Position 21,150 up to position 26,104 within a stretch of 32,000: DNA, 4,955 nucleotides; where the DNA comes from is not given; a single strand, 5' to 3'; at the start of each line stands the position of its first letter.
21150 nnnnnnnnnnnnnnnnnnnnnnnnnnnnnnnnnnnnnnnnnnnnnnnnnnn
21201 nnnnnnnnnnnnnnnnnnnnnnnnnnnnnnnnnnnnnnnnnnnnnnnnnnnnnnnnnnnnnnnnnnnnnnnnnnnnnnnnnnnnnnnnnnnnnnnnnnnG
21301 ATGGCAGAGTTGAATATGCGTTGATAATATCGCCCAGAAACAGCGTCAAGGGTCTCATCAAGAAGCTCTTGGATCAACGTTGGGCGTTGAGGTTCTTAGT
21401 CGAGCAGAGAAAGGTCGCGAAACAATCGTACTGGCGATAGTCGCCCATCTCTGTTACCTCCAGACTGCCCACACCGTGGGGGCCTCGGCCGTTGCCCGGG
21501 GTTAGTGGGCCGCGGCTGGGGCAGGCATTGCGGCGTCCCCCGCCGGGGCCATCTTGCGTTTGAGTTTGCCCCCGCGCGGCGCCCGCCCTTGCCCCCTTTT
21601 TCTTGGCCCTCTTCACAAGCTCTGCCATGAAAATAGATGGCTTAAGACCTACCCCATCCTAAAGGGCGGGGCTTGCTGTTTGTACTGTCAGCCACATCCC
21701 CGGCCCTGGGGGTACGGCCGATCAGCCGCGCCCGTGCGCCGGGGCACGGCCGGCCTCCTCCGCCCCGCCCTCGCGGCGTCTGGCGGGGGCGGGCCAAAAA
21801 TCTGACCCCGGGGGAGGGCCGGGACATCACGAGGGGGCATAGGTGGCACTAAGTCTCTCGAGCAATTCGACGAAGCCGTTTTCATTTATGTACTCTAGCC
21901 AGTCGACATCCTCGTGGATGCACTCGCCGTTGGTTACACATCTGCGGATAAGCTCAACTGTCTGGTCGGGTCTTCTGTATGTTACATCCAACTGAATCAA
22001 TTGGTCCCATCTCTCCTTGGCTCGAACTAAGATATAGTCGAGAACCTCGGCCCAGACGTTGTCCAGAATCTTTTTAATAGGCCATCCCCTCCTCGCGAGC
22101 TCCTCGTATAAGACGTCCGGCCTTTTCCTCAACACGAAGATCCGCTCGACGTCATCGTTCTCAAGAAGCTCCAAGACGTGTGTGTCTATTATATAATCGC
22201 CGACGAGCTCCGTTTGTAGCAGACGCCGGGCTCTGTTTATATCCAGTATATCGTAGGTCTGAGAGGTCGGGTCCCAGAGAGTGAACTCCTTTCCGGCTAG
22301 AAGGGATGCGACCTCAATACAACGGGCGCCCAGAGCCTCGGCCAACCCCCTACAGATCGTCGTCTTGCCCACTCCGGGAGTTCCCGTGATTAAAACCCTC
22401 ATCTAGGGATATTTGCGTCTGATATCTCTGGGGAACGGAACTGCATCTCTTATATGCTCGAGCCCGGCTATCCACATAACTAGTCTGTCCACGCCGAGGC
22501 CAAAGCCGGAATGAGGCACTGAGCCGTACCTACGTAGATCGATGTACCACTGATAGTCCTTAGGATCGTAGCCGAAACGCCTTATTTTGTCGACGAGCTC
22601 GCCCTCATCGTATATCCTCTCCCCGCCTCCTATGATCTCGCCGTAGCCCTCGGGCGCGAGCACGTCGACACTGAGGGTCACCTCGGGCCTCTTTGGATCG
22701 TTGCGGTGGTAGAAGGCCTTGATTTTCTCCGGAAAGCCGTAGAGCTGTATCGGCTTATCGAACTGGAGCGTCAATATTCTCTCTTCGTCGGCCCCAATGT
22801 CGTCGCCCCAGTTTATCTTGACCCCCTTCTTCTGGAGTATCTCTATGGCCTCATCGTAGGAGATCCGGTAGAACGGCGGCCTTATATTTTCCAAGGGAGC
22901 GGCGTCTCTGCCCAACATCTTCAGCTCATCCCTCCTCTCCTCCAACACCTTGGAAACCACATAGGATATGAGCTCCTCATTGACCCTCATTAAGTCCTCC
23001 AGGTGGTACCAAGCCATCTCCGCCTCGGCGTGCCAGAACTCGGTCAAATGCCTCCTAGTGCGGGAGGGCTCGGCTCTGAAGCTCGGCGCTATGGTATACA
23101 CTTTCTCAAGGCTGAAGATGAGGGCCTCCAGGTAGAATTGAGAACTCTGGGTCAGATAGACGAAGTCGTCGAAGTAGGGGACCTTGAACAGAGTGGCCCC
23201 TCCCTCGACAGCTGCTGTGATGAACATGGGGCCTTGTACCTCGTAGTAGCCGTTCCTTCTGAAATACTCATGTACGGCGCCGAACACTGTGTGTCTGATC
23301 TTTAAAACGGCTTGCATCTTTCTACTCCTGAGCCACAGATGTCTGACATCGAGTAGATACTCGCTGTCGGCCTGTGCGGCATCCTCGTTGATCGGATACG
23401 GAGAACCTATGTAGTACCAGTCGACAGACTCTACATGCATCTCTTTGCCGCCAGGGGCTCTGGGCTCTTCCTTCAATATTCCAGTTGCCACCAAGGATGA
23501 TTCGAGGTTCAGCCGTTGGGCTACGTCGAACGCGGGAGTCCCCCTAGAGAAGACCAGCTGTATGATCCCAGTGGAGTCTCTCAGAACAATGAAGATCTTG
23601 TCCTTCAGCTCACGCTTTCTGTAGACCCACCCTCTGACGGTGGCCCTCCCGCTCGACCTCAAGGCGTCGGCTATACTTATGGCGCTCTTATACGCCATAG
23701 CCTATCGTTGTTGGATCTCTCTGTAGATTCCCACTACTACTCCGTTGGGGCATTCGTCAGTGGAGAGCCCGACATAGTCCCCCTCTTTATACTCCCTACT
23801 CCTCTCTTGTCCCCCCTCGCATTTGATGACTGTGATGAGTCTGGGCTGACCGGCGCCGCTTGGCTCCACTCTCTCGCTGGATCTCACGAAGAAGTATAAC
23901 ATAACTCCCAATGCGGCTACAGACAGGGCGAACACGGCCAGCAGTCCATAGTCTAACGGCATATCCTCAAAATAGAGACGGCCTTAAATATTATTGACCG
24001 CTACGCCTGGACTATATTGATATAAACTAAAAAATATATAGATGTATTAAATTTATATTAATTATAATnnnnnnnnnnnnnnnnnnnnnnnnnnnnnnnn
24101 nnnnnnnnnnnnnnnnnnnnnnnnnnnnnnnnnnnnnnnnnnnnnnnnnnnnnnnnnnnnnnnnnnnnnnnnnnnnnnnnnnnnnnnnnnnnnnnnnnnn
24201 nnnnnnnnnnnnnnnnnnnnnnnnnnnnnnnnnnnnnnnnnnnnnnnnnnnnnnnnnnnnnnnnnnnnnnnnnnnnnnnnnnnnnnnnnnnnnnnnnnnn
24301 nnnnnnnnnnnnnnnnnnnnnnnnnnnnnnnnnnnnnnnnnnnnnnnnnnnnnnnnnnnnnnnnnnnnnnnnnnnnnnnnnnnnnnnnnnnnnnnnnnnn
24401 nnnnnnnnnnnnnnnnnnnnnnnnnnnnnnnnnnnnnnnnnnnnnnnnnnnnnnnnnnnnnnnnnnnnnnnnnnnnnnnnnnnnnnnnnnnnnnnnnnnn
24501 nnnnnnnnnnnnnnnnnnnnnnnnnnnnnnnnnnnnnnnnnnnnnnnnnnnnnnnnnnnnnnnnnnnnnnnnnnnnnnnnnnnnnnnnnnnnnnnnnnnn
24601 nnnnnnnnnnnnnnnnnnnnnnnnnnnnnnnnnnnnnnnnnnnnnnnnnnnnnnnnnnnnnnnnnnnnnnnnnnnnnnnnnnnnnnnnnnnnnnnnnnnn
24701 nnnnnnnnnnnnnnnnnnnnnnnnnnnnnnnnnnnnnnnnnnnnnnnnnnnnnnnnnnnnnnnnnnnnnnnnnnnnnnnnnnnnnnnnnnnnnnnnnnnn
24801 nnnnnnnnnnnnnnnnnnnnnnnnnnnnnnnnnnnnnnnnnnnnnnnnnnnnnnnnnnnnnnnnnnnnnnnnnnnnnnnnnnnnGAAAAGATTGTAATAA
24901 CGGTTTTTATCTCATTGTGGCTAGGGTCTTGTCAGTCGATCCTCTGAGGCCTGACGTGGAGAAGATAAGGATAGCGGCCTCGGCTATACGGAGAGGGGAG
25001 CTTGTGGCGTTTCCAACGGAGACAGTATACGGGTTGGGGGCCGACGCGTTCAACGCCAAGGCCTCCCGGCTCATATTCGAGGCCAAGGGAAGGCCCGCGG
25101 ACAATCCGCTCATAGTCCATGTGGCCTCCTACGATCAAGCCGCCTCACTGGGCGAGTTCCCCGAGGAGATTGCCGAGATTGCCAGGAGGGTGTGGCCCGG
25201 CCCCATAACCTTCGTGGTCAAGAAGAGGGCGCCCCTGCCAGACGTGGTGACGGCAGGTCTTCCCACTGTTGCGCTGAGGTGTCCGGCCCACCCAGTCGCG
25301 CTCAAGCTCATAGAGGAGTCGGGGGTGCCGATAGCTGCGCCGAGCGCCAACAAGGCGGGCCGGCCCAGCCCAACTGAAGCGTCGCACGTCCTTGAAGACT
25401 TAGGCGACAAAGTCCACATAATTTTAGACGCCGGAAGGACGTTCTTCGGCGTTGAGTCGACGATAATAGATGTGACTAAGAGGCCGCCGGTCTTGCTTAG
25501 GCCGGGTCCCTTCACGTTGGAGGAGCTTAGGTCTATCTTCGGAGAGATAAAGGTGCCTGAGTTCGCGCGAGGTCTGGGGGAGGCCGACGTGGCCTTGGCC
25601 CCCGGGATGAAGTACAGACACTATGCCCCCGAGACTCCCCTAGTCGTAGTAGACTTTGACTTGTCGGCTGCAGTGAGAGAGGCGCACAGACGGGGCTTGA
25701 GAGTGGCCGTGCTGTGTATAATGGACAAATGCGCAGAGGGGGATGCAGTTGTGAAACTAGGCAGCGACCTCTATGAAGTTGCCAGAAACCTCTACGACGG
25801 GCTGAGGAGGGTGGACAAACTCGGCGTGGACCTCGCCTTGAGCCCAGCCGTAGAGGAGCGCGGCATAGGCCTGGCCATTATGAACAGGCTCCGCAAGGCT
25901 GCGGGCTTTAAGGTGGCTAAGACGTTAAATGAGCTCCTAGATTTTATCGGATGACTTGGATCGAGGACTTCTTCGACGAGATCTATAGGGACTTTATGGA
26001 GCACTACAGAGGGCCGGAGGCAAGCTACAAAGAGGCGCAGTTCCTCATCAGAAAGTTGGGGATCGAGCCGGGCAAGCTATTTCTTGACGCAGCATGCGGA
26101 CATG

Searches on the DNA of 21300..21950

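Call 89: search_rna_families(source=window, start=21300, end=21950, threshold=evalue, max_evalue=1)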
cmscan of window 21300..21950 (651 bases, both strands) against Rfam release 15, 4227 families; matches with E-value up to 1: 1.
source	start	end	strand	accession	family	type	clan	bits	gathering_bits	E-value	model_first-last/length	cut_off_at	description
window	21629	21757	-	RF00062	HgcC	Gene;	-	15.5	50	0.43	1-130/130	no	HgcC family RNA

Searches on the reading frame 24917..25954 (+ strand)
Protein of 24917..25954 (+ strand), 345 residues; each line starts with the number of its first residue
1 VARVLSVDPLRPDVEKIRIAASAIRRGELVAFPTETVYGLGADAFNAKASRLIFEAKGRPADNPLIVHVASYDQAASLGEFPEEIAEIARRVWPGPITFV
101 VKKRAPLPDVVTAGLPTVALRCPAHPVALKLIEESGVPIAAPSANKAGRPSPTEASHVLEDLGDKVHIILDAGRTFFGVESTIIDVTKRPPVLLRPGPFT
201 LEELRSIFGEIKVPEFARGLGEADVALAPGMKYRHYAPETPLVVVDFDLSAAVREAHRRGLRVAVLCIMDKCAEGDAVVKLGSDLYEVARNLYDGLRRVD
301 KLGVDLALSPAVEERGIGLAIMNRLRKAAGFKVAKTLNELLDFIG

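Call 74: search_protein_families(library=pfam, max_evalue=0.01, proteins=[window:24917-25954:+])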
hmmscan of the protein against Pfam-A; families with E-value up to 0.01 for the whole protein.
window:24917-25954:+ (345 aa): 2 families
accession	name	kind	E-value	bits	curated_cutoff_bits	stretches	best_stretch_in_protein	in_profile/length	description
PF01300.24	Sua5_yciO_yrdC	-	3e-60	203.2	25.1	1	23-197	2-178/178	Telomere recombination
PF03481.19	Sua5_C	-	7.3e-32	111.2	22.9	1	200-330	2-136/136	Threonylcarbamoyl-AMP synthase, C-terminal domain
